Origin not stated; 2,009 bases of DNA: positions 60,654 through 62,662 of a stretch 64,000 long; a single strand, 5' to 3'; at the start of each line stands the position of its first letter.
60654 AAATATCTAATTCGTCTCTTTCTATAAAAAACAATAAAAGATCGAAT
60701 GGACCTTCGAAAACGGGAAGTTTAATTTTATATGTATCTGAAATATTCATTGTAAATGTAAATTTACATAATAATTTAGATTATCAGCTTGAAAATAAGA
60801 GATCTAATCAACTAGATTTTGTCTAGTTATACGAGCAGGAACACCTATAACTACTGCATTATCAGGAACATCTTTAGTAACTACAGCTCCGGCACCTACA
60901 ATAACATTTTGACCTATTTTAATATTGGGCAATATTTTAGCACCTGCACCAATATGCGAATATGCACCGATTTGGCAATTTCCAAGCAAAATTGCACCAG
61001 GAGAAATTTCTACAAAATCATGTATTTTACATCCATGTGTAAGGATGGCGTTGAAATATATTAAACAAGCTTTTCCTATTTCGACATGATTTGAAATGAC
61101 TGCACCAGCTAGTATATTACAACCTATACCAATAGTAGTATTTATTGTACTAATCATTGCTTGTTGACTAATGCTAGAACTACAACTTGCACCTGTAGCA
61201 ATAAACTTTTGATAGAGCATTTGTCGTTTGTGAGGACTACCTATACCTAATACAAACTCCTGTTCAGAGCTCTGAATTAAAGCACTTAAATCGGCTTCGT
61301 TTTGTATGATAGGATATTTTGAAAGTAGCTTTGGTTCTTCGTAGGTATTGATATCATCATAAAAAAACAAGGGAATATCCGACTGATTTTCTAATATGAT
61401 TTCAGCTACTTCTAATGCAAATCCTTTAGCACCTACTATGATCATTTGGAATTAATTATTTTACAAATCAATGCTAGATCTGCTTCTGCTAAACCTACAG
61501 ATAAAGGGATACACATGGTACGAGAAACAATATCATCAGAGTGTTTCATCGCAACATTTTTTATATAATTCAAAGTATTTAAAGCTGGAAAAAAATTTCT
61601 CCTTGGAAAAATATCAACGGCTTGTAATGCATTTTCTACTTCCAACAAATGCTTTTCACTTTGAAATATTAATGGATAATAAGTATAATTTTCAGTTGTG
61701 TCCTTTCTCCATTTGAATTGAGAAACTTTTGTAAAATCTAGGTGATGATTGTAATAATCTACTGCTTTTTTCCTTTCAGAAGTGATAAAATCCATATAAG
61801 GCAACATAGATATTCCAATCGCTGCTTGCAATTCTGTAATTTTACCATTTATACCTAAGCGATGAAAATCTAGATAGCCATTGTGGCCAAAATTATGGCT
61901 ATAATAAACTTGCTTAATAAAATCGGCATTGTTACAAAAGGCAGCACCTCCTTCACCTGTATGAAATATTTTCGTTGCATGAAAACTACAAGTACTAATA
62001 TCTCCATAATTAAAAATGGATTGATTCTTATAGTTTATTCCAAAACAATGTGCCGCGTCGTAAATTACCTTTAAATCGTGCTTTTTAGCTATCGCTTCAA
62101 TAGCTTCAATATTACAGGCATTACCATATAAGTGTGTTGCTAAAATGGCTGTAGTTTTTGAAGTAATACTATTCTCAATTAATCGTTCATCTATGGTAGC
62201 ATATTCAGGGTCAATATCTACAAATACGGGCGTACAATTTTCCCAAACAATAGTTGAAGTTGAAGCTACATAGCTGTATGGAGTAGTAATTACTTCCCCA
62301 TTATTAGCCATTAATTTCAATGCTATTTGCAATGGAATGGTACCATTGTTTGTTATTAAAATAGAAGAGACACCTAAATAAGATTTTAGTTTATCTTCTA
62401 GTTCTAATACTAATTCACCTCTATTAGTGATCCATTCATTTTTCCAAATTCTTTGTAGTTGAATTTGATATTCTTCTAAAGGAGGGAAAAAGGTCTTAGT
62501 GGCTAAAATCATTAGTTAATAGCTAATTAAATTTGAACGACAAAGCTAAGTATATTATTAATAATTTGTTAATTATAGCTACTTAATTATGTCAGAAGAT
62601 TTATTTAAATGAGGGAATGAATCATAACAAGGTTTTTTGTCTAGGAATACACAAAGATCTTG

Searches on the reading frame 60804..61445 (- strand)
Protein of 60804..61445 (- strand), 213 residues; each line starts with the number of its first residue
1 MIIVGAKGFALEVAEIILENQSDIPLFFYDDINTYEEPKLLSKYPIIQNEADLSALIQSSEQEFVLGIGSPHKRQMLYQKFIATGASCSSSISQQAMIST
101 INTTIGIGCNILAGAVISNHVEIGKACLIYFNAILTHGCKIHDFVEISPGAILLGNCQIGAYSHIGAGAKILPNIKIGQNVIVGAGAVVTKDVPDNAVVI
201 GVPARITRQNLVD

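Call 41: search_protein_families(library=ncbifam, proteins=[window:60804-61445:-], max_evalue=1e-10)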
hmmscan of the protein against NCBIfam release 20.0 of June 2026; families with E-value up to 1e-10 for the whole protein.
window:60804-61445:- (213 aa): 13 families
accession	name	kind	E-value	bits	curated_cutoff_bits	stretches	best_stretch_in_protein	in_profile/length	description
TIGR03570.1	NeuD_NnaD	subfamily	3.2e-57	193.4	160.8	1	1-205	2-202/202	NeuD/PglB/VioB family sugar acetyltransferase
TIGR03532.1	DapD_Ac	equivalog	1.2e-19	70.9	231.75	1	105-209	101-213/231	2,3,4,5-tetrahydropyridine-2,6-dicarboxylate N-acetyltransferase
NF041874.1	EPS_EpsC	equivalog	3e-18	66.1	150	1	165-209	122-166/168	serine O-acetyltransferase EpsC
NF002060.0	PRK00892.1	subfamily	1.4e-15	57.2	207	0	89-152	119-181/345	UDP-3-O-(3-hydroxymyristoyl)glucosamine N-acyltransferase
TIGR01853.1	lipid_A_lpxD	equivalog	4.3e-14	52.2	242.5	0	89-153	110-173/325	UDP-3-O-(3-hydroxymyristoyl)glucosamine N-acyltransferase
TIGR03308.1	phn_thr-fam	hypoth_equivalog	2.6e-13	50.3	201.65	1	157-210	109-162/204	phosphonate metabolim protein, transferase hexapeptide repeat family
NF058585.1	HptprglPActTf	PfamEq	3e-13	49.7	300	1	101-209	58-159/172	heptaprenylglyceryl phosphate O-acetyltransferase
TIGR01172.1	cysE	equivalog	3.9e-13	49.8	210.65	1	113-205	80-162/162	serine O-acetyltransferase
NF007499.0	PRK10092.1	equivalog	1.9e-12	47.4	314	1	121-209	94-182/183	maltose O-acetyltransferase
NF003657.0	PRK05289.1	equivalog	4.5e-12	45.6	226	1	121-212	107-198/264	acyl-ACP--UDP-N-acetylglucosamine O-acyltransferase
NF007240.0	PRK09677.1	equivalog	8.7e-12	44.9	243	1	143-209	113-183/192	putative lipopolysaccharide biosynthesis O-acetyl transferase WbbJ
NF007076.0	PRK09527.1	equivalog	4.6e-11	42.5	347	1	103-209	74-184/203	galactoside O-acetyltransferase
NF008349.0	PRK11132.1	equivalog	7.5e-11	41.6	397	0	165-209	202-246/273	serine O-acetyltransferase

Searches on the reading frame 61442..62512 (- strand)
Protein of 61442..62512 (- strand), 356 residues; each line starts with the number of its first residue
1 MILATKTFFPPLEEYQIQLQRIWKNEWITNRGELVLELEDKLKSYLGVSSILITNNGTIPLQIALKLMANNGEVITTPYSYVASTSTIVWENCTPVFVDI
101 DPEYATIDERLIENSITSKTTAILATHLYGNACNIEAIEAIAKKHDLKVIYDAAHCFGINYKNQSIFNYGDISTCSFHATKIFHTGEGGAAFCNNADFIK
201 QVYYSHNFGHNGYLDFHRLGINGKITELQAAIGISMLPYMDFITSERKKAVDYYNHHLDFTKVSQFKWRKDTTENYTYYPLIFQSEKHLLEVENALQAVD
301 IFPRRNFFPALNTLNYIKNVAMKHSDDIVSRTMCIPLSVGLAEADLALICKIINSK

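Call 29: find_encoding_contigs(protein=window:61442-62512:-, flank=10000, max_places=1)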
Protein window:61442-62512:- (356 aa): 1 contig read that carries it; 1 place shown.
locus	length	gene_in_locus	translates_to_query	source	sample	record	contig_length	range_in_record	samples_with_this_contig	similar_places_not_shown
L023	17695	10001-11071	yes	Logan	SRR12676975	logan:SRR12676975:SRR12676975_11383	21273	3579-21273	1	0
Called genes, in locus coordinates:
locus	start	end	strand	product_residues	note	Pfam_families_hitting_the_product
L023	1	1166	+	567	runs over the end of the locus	-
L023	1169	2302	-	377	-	PF00953:Glycos_transf_4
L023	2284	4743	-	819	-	-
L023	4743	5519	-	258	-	PF02563:Poly_export, PF22461:SLBB_2 (weak)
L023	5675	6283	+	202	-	PF01583:APS_kinase, PF13238:AAA_18 (weak)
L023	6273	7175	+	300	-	PF01507:PAPS_reduct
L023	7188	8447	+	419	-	PF00009:GTP_EFTU, PF01926:MMR_HSR1 (faint), PF03144:GTP_EFTU_D2 (weak), PF22594:GTP-eEF1A_C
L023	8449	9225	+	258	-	PF00459:Inositol_P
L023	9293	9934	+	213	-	PF17784:Sulfotransfer_4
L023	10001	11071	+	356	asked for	PF01041:DegT_DnrJ_EryC1, PF01212:Beta_elim_lyase (weak)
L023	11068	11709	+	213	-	PF17836:PglD_N, PF25084:LbH_EIF2B (weak), PF25087:GMPPB_C (faint), PF00132:Hexapep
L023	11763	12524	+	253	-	PF02616:SMC_ScpA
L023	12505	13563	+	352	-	PF03706:LPG_synthase_TM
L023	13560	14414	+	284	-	PF01963:TraB_PrgY_gumN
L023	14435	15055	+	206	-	PF21176:RecR_HhH, PF02132:RecR_ZnF (weak), PF01751:Toprim, PF13662:Toprim_4, PF21175:RecR_C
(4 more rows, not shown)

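Call 41: search_protein_families(library=ncbifam, proteins=[window:61442-62512:-], max_evalue=1e-10)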
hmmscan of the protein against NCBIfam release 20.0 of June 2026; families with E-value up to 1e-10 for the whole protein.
window:61442-62512:- (356 aa): 7 families
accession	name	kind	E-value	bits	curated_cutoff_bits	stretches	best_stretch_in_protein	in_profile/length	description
TIGR04427.1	PLP_DesI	equivalog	6.1e-64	216.5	650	1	18-353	37-379/390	dTDP-4-dehydro-6-deoxyglucose aminotransferase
TIGR03588.1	PseC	equivalog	5.5e-50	170.4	423.5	1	21-354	19-377/380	UDP-4-amino-4,6-dideoxy-N-acetyl-beta-L-altrosamine transaminase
TIGR04181.1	NHT_00031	hypoth_equivalog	2.3e-48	164.9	420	1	20-338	17-359/359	LegC family aminotransferase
NF008687.0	PRK11706.1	equivalog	5.9e-45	153.6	375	1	18-354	16-371/375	dTDP-4-amino-4,6-dideoxygalactose transaminase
NF011936.0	PRK15407.1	equivalog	3e-36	125.1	423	1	27-210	60-252/440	lipopolysaccharide biosynthesis protein RfbH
TIGR02379.1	ECA_wecE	subfamily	3.6e-34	118.1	434.85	1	20-211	18-212/376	dTDP-4-amino-4,6-dideoxy-D-glucose transaminase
NF008658.2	PRK11658.1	equivalog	6e-30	104.1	631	1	19-259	20-272/379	UDP-4-amino-4-deoxy-L-arabinose aminotransferase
